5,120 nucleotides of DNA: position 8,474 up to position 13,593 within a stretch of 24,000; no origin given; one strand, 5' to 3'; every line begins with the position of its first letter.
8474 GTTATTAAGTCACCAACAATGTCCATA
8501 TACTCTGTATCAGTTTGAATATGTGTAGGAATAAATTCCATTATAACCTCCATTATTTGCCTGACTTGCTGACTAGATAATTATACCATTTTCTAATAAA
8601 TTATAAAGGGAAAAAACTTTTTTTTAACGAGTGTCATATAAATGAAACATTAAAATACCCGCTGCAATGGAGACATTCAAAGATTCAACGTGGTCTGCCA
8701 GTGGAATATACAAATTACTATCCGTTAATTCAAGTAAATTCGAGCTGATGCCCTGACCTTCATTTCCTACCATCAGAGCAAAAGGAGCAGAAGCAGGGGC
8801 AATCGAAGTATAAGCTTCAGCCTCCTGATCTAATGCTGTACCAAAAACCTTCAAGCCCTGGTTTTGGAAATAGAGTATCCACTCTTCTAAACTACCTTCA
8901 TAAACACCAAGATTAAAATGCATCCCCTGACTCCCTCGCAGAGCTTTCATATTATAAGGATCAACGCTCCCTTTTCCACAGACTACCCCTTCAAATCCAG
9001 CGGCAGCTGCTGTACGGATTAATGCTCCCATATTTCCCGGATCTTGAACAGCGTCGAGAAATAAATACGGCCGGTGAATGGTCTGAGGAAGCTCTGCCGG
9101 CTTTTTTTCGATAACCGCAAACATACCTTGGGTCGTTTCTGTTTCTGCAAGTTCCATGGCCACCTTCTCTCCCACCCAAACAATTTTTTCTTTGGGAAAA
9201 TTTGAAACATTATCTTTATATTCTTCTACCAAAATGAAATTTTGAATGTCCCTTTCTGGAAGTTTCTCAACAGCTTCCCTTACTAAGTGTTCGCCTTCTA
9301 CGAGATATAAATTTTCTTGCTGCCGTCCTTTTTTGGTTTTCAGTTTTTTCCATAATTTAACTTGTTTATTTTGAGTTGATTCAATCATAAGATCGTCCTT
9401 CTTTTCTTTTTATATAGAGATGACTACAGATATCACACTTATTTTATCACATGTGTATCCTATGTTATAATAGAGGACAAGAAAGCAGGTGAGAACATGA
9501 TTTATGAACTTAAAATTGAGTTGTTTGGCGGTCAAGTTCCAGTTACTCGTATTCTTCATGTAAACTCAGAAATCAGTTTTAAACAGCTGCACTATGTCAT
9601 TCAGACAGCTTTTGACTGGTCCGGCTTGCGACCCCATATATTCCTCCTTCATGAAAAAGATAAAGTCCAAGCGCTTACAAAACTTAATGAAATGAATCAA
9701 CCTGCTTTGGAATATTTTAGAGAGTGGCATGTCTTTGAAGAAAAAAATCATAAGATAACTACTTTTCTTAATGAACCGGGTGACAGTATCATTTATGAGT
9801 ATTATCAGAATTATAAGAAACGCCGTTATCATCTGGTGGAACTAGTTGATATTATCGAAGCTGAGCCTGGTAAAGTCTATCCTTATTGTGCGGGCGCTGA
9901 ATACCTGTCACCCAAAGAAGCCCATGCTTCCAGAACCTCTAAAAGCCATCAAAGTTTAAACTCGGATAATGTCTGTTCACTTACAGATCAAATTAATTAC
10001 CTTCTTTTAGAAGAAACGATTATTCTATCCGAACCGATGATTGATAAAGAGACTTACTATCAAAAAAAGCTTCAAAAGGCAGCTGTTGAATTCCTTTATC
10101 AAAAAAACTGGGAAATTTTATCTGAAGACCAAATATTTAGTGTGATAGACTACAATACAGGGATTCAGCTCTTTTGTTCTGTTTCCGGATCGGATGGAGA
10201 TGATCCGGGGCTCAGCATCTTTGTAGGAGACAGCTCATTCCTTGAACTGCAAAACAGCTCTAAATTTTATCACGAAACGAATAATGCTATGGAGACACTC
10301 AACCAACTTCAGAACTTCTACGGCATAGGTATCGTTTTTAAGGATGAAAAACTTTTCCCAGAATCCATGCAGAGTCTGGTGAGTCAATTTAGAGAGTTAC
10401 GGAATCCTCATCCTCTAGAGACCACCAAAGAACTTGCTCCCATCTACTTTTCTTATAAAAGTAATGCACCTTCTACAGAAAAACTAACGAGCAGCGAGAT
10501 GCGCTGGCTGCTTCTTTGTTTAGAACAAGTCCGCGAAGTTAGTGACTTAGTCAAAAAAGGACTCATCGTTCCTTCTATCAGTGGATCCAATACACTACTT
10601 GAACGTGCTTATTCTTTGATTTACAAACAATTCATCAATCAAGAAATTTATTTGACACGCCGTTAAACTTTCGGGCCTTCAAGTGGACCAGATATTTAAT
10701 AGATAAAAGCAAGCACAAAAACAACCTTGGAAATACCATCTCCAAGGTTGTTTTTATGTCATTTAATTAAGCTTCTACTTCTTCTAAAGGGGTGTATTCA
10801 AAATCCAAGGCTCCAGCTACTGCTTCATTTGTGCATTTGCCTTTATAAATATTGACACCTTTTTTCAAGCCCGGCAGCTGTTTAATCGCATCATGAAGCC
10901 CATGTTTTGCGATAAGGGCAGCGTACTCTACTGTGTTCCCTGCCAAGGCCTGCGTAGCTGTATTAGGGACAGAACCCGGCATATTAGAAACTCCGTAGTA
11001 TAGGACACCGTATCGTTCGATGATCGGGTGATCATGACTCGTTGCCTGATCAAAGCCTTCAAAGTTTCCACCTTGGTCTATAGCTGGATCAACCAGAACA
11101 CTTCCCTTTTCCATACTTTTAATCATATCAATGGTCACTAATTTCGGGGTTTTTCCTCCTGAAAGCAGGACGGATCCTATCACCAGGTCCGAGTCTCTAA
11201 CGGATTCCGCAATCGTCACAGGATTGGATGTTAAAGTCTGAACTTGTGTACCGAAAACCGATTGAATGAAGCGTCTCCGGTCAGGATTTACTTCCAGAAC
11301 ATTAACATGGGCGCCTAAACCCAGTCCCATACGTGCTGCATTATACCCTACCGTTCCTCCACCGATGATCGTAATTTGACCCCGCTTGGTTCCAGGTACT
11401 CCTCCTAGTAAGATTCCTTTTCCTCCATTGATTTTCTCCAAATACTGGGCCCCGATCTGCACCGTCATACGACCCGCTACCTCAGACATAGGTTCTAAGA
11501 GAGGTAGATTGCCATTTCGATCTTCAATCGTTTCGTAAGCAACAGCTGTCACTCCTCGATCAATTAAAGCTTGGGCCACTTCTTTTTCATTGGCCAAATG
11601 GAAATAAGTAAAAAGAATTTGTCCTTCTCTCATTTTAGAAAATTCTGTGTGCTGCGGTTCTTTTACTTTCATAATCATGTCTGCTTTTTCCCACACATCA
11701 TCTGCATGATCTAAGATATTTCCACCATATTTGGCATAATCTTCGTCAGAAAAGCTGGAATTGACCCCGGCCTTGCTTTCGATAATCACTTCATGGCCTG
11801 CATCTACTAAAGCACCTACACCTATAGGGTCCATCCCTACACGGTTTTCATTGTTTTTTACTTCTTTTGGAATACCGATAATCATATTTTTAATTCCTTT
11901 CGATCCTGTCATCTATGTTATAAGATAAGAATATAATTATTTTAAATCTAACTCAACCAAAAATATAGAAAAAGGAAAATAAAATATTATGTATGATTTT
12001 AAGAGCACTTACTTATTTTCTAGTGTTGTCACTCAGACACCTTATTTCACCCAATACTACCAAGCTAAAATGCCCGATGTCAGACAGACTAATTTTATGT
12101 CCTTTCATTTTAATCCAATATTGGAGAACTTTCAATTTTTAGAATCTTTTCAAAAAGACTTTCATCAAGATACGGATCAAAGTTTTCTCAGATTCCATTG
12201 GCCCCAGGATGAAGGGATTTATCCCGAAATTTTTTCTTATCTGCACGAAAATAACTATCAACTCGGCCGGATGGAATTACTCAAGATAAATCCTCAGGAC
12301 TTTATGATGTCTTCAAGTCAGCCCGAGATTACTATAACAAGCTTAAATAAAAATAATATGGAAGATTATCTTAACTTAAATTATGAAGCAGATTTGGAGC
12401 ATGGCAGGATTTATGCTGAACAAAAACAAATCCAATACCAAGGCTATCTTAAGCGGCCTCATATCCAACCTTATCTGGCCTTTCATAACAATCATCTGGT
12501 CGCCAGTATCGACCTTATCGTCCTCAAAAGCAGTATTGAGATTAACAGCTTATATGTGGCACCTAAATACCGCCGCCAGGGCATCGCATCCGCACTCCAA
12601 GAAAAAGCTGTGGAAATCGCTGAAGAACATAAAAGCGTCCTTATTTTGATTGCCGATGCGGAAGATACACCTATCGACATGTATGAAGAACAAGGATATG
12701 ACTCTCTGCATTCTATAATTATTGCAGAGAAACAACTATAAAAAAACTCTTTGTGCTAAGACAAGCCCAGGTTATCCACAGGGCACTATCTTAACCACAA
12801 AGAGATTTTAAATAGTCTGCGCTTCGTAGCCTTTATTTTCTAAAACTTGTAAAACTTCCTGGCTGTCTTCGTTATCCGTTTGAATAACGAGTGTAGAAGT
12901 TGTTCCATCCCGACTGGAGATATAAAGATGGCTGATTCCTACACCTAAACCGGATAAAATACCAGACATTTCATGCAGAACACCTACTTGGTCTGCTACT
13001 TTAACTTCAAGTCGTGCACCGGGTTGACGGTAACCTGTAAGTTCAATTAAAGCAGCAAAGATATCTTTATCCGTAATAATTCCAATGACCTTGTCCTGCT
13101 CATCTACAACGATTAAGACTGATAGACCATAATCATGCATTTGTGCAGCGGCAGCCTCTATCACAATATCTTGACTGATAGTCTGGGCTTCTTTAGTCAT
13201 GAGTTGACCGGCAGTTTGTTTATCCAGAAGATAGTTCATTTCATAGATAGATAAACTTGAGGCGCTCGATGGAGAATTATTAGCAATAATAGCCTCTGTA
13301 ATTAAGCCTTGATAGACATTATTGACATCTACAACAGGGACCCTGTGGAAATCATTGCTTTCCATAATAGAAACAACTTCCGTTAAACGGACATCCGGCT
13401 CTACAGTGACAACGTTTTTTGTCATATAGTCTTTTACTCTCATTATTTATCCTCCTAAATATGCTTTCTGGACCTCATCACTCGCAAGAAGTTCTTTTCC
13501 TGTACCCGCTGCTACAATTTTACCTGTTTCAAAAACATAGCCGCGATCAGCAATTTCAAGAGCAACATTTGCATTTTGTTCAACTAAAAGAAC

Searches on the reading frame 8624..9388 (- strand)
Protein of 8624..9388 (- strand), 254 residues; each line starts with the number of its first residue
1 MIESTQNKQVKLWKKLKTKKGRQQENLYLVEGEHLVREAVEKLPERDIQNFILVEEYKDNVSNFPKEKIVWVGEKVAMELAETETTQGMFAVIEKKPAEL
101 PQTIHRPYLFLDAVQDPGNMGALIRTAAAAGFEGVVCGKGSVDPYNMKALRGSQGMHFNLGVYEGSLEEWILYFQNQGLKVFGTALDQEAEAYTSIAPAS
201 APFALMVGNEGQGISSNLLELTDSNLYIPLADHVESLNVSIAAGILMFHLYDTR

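Call 51: search_protein_families(library=pfam, proteins=[window:8624-9388:-], max_evalue=0.00001)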
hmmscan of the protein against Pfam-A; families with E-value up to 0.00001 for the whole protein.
window:8624-9388:- (254 aa): 2 families
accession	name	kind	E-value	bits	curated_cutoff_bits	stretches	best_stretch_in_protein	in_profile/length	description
PF00588.24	SpoU_methylase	-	3.6e-34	118.3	29.7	1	108-248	3-142/142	SpoU rRNA Methylase family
PF22435.1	MRM3-like_sub_bind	-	1.6e-16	60.9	27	1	7-91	1-84/84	MRM3-like substrate binding domain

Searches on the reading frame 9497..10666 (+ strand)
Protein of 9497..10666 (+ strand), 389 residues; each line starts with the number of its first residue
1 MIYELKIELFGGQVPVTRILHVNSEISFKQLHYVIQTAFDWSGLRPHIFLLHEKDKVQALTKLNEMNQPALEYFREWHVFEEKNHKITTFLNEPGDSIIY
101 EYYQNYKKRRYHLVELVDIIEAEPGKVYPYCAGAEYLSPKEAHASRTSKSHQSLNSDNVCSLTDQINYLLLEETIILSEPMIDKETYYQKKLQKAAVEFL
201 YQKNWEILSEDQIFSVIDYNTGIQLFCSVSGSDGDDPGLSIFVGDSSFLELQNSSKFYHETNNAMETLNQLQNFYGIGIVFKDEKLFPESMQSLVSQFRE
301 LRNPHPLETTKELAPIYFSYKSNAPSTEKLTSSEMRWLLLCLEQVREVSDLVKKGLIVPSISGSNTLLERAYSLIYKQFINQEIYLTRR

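Call 51: search_protein_families(library=pfam, proteins=[window:9497-10666:+], max_evalue=0.00001)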
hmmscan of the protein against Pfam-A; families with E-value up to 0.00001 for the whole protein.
window:9497-10666:+ (389 aa): 2 families
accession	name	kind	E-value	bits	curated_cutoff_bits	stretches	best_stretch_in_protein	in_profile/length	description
PF07929.16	PRiA4_ORF3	-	2.8e-19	69.9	26.6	1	2-141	2-130/173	Plasmid pRiA4b ORF-3-like protein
PF23988.1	DUF7309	-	2.1e-13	50.4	27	1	190-355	2-155/170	Domain of unknown function (DUF7309)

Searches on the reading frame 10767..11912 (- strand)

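Call 51: search_protein_families(library=pfam, proteins=[window:10767-11912:-], max_evalue=0.00001)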
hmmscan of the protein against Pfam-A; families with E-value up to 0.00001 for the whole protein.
window:10767-11912:- (381 aa): 2 families
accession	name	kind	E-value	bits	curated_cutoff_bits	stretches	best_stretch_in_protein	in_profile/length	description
PF01262.27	AlaDh_PNT_C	-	1.7e-73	247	23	1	151-362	2-213/214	Alanine dehydrogenase/PNT, C-terminal domain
PF05222.21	AlaDh_PNT_N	-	1.9e-48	164.6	30.4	1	13-146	1-136/136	Alanine dehydrogenase/PNT, N-terminal domain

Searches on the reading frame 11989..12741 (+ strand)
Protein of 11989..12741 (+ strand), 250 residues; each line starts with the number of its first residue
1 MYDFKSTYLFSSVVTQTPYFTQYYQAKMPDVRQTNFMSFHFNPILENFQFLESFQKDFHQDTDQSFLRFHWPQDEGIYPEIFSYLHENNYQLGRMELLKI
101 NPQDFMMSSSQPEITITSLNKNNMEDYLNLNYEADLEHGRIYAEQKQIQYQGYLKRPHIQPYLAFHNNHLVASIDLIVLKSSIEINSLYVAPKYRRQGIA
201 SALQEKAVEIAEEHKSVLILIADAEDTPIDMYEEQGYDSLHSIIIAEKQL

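Call 51: search_protein_families(library=pfam, proteins=[window:11989-12741:+], max_evalue=0.00001)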
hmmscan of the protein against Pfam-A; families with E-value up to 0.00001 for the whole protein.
window:11989-12741:+ (250 aa): 4 families
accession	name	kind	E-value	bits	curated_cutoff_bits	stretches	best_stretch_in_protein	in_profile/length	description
PF18467.7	DUF5613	-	9e-16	58.5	33.3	1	4-97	3-96/97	Domain of unknown function (DUF5613)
PF00583.31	Acetyltransf_1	-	1.9e-12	47.9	20.7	1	141-237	15-116/116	Acetyltransferase (GNAT) family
PF13673.13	Acetyltransf_10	-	3.1e-10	40.5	23.6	1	149-240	21-110/128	Acetyltransferase (GNAT) domain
PF13508.13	Acetyltransf_7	-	2.4e-09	37.9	27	1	162-237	6-82/84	Acetyltransferase (GNAT) domain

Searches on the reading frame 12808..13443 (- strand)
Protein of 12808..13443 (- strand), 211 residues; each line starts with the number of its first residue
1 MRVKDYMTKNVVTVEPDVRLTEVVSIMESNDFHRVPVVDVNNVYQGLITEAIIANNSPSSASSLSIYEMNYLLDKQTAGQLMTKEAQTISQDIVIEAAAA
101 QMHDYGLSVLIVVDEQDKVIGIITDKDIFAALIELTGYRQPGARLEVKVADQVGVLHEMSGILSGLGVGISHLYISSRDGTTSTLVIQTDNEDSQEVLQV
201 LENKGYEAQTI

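Call 51: search_protein_families(library=pfam, proteins=[window:12808-13443:-], max_evalue=0.00001)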
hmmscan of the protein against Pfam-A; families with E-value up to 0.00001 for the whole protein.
window:12808-13443:- (211 aa): 2 families
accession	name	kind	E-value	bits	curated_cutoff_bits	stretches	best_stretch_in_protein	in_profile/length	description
PF00571.33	CBS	-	5.7e-26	91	24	2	3-51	1-49/57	CBS domain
PF01842.31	ACT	-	1.2e-07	31.8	27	1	144-203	2-63/66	ACT domain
